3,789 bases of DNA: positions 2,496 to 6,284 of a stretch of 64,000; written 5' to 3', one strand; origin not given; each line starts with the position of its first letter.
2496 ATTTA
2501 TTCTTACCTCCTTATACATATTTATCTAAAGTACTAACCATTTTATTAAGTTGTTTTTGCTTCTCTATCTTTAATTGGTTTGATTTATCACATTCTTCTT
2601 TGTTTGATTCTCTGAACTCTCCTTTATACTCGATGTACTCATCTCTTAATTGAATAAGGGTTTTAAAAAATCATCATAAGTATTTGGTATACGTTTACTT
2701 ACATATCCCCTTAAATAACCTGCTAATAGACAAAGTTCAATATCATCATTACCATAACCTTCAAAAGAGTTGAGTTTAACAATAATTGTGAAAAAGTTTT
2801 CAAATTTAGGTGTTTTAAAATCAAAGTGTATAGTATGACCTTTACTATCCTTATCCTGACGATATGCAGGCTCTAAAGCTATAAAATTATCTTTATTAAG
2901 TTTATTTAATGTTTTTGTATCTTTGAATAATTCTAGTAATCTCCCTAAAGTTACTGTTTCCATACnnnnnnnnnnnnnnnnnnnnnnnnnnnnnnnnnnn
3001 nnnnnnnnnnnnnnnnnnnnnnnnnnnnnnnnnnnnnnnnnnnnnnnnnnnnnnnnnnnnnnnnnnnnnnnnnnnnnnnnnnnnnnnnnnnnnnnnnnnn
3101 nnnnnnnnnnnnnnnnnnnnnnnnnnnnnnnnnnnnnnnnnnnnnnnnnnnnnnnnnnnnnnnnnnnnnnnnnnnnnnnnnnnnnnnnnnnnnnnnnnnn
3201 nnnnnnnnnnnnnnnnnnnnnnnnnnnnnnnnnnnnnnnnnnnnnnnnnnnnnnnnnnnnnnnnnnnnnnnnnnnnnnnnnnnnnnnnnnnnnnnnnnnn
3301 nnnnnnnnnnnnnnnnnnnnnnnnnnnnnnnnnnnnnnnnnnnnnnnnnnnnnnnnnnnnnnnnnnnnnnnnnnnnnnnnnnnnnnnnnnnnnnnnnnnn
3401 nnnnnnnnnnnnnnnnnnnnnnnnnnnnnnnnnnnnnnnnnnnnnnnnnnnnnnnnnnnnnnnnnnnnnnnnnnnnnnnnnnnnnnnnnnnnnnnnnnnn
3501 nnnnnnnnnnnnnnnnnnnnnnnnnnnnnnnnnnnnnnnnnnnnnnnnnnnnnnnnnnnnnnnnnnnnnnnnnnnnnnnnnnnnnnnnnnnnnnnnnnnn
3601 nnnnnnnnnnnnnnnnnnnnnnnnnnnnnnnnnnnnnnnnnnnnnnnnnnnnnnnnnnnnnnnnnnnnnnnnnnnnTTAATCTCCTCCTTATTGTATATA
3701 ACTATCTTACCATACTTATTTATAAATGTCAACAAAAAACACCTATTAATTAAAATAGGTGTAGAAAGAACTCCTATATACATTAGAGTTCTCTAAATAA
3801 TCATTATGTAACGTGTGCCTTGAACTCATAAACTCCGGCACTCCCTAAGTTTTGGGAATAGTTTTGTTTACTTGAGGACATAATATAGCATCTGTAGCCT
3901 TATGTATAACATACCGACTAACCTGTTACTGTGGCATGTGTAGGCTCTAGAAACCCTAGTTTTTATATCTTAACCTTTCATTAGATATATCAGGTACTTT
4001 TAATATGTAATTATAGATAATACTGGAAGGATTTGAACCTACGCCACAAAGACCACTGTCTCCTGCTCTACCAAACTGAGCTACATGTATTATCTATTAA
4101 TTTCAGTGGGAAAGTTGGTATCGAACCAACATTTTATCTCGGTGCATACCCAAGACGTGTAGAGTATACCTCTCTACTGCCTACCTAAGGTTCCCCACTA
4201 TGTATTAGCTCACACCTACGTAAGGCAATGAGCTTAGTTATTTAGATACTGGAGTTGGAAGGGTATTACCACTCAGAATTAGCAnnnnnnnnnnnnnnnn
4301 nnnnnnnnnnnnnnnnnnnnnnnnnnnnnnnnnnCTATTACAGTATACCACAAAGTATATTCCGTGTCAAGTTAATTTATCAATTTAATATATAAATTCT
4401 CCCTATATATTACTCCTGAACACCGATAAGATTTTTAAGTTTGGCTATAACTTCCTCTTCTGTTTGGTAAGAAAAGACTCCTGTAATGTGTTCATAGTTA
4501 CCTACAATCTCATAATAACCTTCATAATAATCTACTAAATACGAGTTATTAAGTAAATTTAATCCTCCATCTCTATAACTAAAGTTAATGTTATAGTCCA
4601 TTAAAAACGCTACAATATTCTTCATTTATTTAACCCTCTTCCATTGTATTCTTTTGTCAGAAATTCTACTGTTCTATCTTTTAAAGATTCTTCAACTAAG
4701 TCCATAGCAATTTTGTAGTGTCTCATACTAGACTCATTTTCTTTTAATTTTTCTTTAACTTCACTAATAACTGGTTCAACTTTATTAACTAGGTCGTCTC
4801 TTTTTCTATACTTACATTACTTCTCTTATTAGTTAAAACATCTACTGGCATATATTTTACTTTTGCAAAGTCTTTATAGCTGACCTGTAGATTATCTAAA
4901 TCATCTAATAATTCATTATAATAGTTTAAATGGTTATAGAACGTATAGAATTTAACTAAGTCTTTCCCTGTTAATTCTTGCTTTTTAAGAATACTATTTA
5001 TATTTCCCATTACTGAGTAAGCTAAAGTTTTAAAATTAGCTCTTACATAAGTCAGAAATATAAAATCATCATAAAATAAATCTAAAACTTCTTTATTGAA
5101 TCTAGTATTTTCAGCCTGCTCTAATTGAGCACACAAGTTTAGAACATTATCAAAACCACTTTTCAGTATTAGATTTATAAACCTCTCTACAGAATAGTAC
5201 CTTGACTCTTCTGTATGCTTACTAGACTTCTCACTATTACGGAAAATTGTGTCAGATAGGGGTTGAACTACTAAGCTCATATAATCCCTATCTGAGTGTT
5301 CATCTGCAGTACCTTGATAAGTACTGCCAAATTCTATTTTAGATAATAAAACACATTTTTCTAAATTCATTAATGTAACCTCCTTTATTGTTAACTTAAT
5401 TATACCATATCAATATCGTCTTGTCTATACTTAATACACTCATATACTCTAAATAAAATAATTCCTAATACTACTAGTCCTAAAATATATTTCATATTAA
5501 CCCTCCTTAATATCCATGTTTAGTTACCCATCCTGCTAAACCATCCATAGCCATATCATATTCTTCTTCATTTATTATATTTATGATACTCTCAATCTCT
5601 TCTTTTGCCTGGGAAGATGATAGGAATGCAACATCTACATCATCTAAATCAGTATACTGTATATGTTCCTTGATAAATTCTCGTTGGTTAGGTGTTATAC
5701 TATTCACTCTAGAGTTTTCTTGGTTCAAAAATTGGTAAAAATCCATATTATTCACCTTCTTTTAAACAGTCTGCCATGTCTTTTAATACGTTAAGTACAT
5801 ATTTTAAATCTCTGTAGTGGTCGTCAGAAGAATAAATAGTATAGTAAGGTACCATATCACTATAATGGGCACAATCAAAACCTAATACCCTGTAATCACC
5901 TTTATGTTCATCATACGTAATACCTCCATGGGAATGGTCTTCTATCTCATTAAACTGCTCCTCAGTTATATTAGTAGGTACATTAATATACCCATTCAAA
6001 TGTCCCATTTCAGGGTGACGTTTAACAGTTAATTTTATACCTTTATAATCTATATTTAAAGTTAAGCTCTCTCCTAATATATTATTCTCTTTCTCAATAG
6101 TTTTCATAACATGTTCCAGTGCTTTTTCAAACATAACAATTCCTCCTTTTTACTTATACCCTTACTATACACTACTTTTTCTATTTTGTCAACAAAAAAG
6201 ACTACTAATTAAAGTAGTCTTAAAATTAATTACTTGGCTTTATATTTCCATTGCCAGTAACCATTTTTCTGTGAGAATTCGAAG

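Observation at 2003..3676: Early-gene pair NADAR hydrolase plus Ser/Thr phosphatase: candidate counter-defence module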

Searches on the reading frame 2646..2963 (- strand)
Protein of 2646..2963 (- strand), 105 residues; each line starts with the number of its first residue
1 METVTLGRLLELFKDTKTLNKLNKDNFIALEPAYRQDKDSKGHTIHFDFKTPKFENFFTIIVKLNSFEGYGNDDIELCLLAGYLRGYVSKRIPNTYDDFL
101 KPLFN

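Call 3: search_protein_families(library=pfam, proteins=[window:2646-2963:-], max_evalue=0.01)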
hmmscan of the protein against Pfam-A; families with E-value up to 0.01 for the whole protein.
window:2646-2963:- (105 aa): 0 families

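Call 20: search_protein_families(library=phrogs, proteins=[window:2646-2963:-], max_evalue=0.001)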
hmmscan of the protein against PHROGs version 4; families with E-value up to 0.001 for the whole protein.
window:2646-2963:- (105 aa): 1 family
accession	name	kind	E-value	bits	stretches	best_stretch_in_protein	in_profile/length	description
phrog_20305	-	unknown function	5.4e-63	212.9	1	1-103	1-103/150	-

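Call 30: search_protein_families(library=ncbifam, proteins=[window:2646-2963:-], max_evalue=0.01)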
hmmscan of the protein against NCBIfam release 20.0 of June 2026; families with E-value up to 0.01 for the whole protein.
window:2646-2963:- (105 aa): 0 families

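Call 31: search_protein_families(library=padloc, proteins=[window:2646-2963:-], max_evalue=0.01)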
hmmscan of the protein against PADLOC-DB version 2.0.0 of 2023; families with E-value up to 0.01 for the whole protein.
window:2646-2963:- (105 aa): 0 families

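Call 50: search_protein_families(library=pfam, proteins=[window:2646-2963:-], max_evalue=0.01)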
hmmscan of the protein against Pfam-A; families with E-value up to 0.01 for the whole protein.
window:2646-2963:- (105 aa): 0 families

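Call 71: find_homologous_proteins(query=window:2646-2963:-, max_evalue=0.001)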
Query window:2646-2963:- (105 aa): 28 proteins with E <= 0.001 among 31 candidates.
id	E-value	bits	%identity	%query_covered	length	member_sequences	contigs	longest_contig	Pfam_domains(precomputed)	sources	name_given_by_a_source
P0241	5.5e-60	218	96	98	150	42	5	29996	-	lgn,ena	-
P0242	2.6e-53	197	85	98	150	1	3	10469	-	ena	-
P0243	3.2e-53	196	86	98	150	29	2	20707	-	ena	-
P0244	8.2e-52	192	87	98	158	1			-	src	-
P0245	4.6e-51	189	82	98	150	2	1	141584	-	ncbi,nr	ncbi:hypothetical protein VL14_ORF201 [Staphylococcus phage vB_SauM_VL14]|nr:hypothetical protein VL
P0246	1.8e-50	188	85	98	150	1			-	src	-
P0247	9.5e-49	182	83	96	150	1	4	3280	-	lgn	-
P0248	9.9e-49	182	79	98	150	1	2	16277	-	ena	-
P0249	2.1e-48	181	82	96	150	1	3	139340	-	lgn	-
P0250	2.4e-48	181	82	98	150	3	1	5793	-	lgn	-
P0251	5.1e-48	180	83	96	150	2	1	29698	-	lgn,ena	-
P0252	1.6e-47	178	82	98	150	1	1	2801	-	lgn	-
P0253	1.6e-47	178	82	98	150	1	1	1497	-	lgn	-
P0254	2.9e-47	177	79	98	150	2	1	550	-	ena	-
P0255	3.4e-47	177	81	98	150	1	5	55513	-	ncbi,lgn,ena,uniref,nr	ncbi:MAG TPA: hypothetical protein K8V90_00690 [Romboutsia timonensis]|uniref:Uncharacterized protei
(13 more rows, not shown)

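Call 85: predict_structure(alignment_id=A3)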
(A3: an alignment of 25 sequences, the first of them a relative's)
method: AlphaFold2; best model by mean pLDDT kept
length: 150 residues; sequences in the alignment: 25
mean_pLDDT: 75.7   pTM: 0.65
mean pLDDT of the five models: 75.7, 73.5, 72.2, 69.5, 62.9
residues with pLDDT >= 90: 6; 70-90: 96; 50-70: 45; < 50: 3
segments of 3 or more residues with pLDDT < 50: none
pLDDT, mean of each block of 10 residues (from residue 1): 82 86 89 77 84 79 70 74 65 85 88 64 60 73 62
secondary structure, 60 per line:
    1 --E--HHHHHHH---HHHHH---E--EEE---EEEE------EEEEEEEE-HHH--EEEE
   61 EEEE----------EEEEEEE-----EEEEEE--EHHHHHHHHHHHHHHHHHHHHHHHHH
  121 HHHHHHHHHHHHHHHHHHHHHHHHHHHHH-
elements in order: H6-12 H16-20 E27-29 E33-36 E43-50 E57-64 E75-81 E87-92 H96-149

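Call 87: fold_search(model_id=the predicted structure, library=pdb)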
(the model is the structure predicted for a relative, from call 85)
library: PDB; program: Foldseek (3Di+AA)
matches with E <= 10: 467; with E <= 0.001: 0
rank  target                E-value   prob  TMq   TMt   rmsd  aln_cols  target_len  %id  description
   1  6ynx_G                5.3e-02  0.77  0.27  0.18   9.7       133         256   11  Cryo-EM structure of Tetrahymena thermophila mitochondrial ATP synthase - Fo-subcomplex (released 2020-09-30)
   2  6baq_G                2.0e-01  0.12  0.16  0.13  15.4       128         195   16  Mus musculus BPIFA1 (released 2018-05-09)
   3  6baq_B                2.3e-01  0.13  0.16  0.13  15.8       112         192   15  Mus musculus BPIFA1 (released 2018-05-09)
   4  9bk6_A                2.5e-01  0.38  0.27  0.37  14.6       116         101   16  Structure of B10_CYTX binder-complex (released 2024-10-09)
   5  7bys_A                3.3e-01  0.51  0.24  0.11   8.4       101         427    7  Crystal structure of exo-beta-1,3-galactanase from Phanerochaete chrysosporium Pc1,3Gal43A apo form (released 2020-11-04)
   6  4bva_A                3.3e-01  0.41  0.23  0.13   8.9        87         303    8  Crystal structure of the NADPH-T3 form of mouse Mu-crystallin. (released 2014-02-05)
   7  8f8q_G                3.4e-01  0.21  0.26  0.16  15.7       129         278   12  Cryo-EM structure of the CapZ-capped barbed end of F-actin (released 2023-06-07)
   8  1lc3                  3.6e-01  0.20  0.22  0.14  10.5        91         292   10  Crystal Structure of a Biliverdin Reductase Enzyme-Cofactor Complex (released 2002-07-17)
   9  5flw_A                3.8e-01  0.47  0.24  0.13  10.3       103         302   11  Crystal structure of putative exo-beta-1,3-galactanase from Bifidobacterium bifidum s17 (released 2015-12-23)
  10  4bv9_B                4.1e-01  0.51  0.26  0.15   7.0        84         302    7  Crystal structure of the NADPH form of mouse Mu-crystallin. (released 2014-02-05)
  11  1lc0                  4.3e-01  0.21  0.22  0.14   9.6        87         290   11  Structure of Biliverdin Reductase and the Enzyme-NADH Complex (released 2002-07-17)
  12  4kgh_B                4.3e-01  0.05  0.12  0.10  16.3       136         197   11  Crystal Structure of human splunc1 lacking the secretion signal sequence (released 2013-09-25)
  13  3nqh                  4.5e-01  0.47  0.23  0.09   8.7        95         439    7  Crystal structure of a glycosyl hydrolase (BT_2959) from BACTEROIDES THETAIOTAOMICRON VPI-5482 at 2.11 A resolution (released 2010-07-28)
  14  4bv9_A                4.5e-01  0.33  0.25  0.14   8.9        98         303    7  Crystal structure of the NADPH form of mouse Mu-crystallin. (released 2014-02-05)
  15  4bv8_B                4.8e-01  0.44  0.26  0.15   7.1        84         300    8  Crystal structure of the apo form of mouse Mu-crystallin. (released 2014-02-05)
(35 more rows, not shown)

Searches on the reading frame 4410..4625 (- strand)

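Call 3: search_protein_families(library=pfam, proteins=[window:4410-4625:-], max_evalue=0.01)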
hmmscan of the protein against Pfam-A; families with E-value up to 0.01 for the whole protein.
window:4410-4625:- (71 aa): 0 families

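Call 20: search_protein_families(library=phrogs, proteins=[window:4410-4625:-], max_evalue=0.001)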
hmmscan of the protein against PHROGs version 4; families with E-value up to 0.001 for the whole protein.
window:4410-4625:- (71 aa): 1 family
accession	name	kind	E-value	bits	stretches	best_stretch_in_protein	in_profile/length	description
phrog_3686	-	unknown function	1.2e-41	141.7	1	1-71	1-72/72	-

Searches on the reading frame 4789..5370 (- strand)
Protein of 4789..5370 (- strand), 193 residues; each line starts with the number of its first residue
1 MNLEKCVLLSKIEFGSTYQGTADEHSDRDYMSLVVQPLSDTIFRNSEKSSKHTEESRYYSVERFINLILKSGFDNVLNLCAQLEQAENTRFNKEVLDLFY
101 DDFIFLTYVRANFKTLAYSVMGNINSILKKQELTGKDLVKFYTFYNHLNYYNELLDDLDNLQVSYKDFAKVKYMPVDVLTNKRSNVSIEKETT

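Call 3: search_protein_families(library=pfam, proteins=[window:4789-5370:-], max_evalue=0.01)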
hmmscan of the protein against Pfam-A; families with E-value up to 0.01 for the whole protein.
window:4789-5370:- (193 aa): 0 families

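Call 20: search_protein_families(library=phrogs, proteins=[window:4789-5370:-], max_evalue=0.001)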
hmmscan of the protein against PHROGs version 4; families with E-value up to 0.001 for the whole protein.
window:4789-5370:- (193 aa): 2 families
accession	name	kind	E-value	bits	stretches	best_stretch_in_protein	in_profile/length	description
phrog_3464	-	DNA, RNA and nucleotide metabolism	3.2e-115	385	1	1-191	1-191/245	nucleotidyltransferase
phrog_388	-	DNA, RNA and nucleotide metabolism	4.7e-09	36.8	1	8-73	38-109/351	nucleotidyltransferase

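Call 30: search_protein_families(library=ncbifam, proteins=[window:4789-5370:-], max_evalue=0.01)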
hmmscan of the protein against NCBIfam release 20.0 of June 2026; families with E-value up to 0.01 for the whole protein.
window:4789-5370:- (193 aa): 0 families

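Call 31: search_protein_families(library=padloc, proteins=[window:4789-5370:-], max_evalue=0.01)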
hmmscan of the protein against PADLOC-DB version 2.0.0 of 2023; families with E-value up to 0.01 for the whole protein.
window:4789-5370:- (193 aa): 0 families

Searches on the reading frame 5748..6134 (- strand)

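Call 3: search_protein_families(library=pfam, proteins=[window:5748-6134:-], max_evalue=0.01)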
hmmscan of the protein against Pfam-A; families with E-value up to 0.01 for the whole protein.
window:5748-6134:- (128 aa): 1 family
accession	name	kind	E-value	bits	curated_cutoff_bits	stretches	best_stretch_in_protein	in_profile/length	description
PF14628.11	DUF4454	-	0.0083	16.3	25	0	46-90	51-95/210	Domain of unknown function (DUF4454)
